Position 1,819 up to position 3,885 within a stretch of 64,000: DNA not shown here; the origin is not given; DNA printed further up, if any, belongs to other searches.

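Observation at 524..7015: Ech-type [NiFe] hydrogenase operon in which the NuoC/EchD subunit is fused to a GltD/NfnB-like NAD(P)H:FAD iron-sulfur oxidoreductase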

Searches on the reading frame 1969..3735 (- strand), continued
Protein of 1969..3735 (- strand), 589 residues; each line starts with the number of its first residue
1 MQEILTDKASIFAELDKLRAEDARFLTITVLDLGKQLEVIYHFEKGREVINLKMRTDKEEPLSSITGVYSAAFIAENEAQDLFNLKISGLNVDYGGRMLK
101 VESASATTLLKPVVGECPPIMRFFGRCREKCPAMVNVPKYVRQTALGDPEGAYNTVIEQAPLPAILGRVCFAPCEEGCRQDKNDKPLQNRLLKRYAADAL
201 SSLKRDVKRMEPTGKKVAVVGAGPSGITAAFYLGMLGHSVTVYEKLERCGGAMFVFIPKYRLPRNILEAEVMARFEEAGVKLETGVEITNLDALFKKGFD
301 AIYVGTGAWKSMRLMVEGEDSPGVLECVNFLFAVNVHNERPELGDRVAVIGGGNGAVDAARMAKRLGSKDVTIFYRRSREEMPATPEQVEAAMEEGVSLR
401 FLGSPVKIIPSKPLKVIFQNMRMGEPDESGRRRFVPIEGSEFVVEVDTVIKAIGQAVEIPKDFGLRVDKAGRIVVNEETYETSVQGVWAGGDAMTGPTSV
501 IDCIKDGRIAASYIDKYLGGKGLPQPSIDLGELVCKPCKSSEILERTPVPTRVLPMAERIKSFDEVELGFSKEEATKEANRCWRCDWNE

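Call 69: search_protein_families(library=ncbifam, proteins=[L068:13245-14177:+], max_evalue=0.00001)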
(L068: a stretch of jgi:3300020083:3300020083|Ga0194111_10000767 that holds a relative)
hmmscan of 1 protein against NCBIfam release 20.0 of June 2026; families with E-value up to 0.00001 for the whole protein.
L068:13245-14177:+ (311 aa): 51 families (the best 25 are shown)
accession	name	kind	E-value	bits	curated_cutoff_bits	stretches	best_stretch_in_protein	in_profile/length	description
TIGR01292.1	TRX_reduct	equivalog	1.2e-90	303.3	343.45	1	5-301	1-300/300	thioredoxin-disulfide reductase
TIGR03140.1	AhpF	equivalog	2.5e-73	247.4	502.9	1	3-303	211-514/515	alkyl hydroperoxide reductase subunit F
TIGR03143.1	AhpF_homolog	hypoth_equivalog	1.1e-54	186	687.65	1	1-307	1-314/555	putative alkyl hydroperoxide reductase F subunit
NF007614.0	PRK10262.1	equivalog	5e-48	163.9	644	1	7-301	9-314/321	thioredoxin-disulfide reductase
TIGR01350.1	lipoamide_DH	equivalog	7.4e-19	67.8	408.8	1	101-293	131-325/461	dihydrolipoyl dehydrogenase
TIGR02053.1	MerA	equivalog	1.4e-17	63.9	454.45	1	104-296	132-327/465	mercury(II) reductase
TIGR04018.1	Bthiol_YpdA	hypoth_equivalog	3.6e-17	62.1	339.9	1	80-282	92-295/316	YpdA family putative bacillithiol disulfide reductase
NF040505.1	ArsO_flavin_mono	equivalog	7.1e-17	61.9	425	1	70-183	85-201/346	ArsO family NAD(P)H-dependent flavin-containing monooxygenase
TIGR03385.1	CoA_CoA_reduc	equivalog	9.3e-16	57.6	578.8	1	7-280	2-287/439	CoA-disulfide reductase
NF004945.0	PRK06292.2-3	equivalog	4.8e-15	55.4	494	1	99-277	127-306/457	dihydrolipoyl dehydrogenase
NF003585.0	PRK05249.1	equivalog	9.9e-15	54.1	465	1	101-296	138-332/464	Si-specific NAD(P)(+) transhydrogenase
NF004776.0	PRK06116.1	equivalog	2.2e-14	53.3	480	1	103-278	133-307/450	glutathione-disulfide reductase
NF009409.0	PRK12770.1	subfamily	1.3e-13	50.7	343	1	140-302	171-351/360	putative glutamate synthase subunit beta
NF004947.0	PRK06292.2-5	equivalog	1.6e-13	50.4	592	1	141-276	168-310/474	dihydrolipoyl dehydrogenase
NF009410.0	PRK12771.1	subfamily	6.1e-13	48.2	516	1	7-305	141-449/566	NAD(P)-binding protein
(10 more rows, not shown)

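Call 72: search_solved_structures(query=window:1969-3735:-, max_evalue=1e-70, show_alignments=5)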
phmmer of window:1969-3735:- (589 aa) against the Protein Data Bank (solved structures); distinct sequences matched with E-value up to 1e-70: 5.
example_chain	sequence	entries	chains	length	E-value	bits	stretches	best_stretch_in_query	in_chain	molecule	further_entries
9bov_A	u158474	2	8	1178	8.4e-105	354.5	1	127-586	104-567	Molybdopterin oxidoreductase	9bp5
9n5u_A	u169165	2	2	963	7.4e-99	334.9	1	124-521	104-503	NfnA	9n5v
8oh5_C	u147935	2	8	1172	1.3e-92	314.3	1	127-586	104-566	Formate dehydrogenase-O, major subunit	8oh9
5jca_L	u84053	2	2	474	1.6e-77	264.4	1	124-519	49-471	NADH-dependent Ferredoxin:NADP Oxidoreductase (NfnI) subunit alpha | NADH-dependent Ferredoxin:NADP Oxidoreductase subunit alpha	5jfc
4ylf_B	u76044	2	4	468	6.8e-74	252.5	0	127-524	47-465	Dihydropyrimidine dehydrogenase subunit A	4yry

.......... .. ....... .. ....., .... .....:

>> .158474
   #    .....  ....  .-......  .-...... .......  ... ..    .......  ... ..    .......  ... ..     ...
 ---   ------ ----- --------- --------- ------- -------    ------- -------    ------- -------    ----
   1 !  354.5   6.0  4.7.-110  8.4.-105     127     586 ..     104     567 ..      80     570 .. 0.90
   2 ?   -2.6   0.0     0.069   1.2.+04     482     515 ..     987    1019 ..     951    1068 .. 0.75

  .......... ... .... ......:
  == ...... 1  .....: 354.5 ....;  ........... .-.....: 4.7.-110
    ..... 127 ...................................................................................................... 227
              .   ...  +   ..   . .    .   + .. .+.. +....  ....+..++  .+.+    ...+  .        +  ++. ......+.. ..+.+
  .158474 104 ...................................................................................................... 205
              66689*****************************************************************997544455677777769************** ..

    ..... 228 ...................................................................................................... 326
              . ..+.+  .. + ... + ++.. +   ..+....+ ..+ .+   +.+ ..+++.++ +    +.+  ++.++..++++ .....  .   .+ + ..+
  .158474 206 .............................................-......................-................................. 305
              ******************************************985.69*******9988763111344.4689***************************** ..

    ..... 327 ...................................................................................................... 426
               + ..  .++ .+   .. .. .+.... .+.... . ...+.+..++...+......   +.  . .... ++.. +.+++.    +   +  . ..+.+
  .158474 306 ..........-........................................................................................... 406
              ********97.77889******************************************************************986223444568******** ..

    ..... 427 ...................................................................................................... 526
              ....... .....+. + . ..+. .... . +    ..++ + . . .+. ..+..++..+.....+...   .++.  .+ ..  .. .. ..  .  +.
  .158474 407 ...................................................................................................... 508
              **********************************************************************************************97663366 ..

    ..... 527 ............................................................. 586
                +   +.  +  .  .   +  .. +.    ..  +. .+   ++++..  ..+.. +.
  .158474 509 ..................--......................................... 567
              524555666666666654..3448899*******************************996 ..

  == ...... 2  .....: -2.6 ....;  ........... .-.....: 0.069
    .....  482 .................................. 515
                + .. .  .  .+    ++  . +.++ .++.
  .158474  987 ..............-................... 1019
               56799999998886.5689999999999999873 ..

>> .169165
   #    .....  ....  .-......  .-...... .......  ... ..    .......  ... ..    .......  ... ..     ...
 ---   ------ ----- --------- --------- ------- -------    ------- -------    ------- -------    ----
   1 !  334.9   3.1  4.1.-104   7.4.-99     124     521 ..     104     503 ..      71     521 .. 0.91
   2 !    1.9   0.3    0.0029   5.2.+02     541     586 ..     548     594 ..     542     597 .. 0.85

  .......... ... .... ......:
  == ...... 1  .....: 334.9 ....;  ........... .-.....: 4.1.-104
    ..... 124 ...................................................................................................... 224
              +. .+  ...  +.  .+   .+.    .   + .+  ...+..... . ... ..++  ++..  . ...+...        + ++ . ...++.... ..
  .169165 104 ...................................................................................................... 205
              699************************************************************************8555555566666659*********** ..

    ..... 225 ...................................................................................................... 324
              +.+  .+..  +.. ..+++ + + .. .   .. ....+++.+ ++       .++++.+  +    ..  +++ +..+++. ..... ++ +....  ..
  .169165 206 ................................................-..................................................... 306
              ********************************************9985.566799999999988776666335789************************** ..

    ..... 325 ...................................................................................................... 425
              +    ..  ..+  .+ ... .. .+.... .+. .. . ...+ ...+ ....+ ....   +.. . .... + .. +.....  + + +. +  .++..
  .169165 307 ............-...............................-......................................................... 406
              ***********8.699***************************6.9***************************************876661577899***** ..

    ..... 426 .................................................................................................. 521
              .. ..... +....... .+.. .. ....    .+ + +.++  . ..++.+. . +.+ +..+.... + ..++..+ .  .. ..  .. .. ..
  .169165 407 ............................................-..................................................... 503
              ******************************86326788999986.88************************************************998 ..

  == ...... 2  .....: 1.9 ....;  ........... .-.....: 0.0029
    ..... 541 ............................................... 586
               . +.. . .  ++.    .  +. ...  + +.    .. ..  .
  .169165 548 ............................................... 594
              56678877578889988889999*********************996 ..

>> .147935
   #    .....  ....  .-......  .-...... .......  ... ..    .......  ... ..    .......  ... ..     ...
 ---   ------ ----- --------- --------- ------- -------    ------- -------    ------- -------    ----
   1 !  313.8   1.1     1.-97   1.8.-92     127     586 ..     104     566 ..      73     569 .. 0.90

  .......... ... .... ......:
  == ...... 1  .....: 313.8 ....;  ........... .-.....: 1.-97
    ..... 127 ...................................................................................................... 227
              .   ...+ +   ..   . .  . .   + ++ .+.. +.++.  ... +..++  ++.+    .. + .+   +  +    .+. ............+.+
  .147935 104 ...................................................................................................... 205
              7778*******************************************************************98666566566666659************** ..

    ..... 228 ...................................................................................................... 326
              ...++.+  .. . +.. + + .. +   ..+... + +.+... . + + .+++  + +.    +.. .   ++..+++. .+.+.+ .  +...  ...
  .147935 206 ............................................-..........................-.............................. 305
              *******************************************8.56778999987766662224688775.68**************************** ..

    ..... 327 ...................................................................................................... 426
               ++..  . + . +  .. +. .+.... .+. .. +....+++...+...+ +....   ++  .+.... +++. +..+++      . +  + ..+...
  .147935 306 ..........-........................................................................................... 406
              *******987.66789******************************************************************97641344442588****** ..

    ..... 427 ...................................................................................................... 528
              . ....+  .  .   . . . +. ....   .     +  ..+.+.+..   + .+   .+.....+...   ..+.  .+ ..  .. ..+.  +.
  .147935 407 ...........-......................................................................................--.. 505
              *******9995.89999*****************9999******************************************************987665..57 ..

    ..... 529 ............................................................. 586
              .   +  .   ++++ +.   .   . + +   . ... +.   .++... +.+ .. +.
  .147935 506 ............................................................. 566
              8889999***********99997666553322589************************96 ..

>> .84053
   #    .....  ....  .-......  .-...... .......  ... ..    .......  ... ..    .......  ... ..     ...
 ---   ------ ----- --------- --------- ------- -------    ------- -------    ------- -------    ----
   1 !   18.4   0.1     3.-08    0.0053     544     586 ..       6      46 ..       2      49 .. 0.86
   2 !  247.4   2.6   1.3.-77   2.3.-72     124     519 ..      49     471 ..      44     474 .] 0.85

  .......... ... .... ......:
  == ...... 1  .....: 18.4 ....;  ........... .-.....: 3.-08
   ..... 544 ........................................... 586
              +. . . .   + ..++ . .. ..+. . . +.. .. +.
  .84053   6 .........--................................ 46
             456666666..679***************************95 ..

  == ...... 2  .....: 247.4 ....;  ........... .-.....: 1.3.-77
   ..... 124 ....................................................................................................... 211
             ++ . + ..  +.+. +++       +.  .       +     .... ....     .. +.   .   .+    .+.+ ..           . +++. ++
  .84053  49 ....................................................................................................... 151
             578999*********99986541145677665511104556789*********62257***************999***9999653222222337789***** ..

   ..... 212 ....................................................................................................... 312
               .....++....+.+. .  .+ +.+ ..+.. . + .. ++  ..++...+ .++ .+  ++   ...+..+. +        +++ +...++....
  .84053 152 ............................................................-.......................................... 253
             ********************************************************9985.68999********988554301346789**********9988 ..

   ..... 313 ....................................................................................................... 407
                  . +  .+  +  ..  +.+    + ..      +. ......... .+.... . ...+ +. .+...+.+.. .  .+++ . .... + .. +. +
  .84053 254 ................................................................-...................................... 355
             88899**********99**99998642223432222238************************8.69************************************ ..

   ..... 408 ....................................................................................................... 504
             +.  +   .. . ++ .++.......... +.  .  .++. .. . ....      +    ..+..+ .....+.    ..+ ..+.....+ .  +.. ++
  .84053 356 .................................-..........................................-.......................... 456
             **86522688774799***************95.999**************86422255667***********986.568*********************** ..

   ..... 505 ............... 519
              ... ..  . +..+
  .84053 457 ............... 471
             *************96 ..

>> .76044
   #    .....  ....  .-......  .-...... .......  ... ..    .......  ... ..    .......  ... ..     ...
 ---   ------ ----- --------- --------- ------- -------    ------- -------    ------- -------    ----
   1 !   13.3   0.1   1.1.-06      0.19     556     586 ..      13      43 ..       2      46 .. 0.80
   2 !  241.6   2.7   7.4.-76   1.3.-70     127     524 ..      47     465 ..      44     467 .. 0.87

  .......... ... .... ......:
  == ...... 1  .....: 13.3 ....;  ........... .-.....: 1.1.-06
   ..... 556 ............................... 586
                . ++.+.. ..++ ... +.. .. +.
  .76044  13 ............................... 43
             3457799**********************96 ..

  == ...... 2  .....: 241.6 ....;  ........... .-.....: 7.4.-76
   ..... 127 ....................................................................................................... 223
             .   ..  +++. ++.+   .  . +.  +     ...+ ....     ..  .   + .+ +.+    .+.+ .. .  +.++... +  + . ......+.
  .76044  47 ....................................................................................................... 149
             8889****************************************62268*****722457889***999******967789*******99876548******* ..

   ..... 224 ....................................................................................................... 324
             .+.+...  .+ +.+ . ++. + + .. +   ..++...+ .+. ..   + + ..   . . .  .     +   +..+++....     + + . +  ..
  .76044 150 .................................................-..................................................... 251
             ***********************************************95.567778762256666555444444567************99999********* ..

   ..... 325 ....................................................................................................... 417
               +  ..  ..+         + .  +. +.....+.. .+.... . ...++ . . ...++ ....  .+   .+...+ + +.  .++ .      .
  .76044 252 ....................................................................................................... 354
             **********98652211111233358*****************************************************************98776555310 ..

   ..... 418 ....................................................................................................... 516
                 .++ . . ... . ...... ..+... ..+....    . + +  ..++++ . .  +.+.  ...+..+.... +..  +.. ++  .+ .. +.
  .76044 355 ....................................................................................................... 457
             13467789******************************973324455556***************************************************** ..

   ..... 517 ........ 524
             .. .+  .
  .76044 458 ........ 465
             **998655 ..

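Call 75: list_cluster_members(proteins=[window:1969-3735:-, window:24857-26104:-])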
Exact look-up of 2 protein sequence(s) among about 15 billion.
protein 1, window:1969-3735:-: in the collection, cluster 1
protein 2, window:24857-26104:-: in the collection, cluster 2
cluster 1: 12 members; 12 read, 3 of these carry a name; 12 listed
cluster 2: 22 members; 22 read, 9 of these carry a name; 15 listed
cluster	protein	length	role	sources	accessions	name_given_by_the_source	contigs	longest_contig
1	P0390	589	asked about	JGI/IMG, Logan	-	-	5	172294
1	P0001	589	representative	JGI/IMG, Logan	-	NADPH-dependent glutamate synthase beta subunit-like oxidoreductase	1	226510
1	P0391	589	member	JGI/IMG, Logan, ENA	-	NADPH-dependent glutamate synthase beta subunit-like oxidoreductase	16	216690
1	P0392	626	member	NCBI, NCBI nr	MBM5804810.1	MAG: hypothetical protein FJZ49_01905 [Candidatus Verstraetearchaeota archaeon] | hypothetical protein [Candidatus Verstraetearchaeota archaeon]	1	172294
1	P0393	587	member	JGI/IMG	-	-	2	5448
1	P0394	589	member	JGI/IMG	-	-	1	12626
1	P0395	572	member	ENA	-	-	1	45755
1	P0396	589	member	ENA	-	-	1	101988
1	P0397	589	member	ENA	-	-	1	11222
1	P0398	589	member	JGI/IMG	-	-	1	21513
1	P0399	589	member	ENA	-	-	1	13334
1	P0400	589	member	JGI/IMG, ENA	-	-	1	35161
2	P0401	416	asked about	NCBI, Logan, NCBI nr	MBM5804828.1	MAG: peptide chain release factor 1 [Candidatus Verstraetearchaeota archaeon] | peptide chain release factor 1 [Candidatus Verstraetearchaeota archaeon]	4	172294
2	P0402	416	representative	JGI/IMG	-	peptide chain release factor subunit 1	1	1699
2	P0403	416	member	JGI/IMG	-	peptide chain release factor subunit 1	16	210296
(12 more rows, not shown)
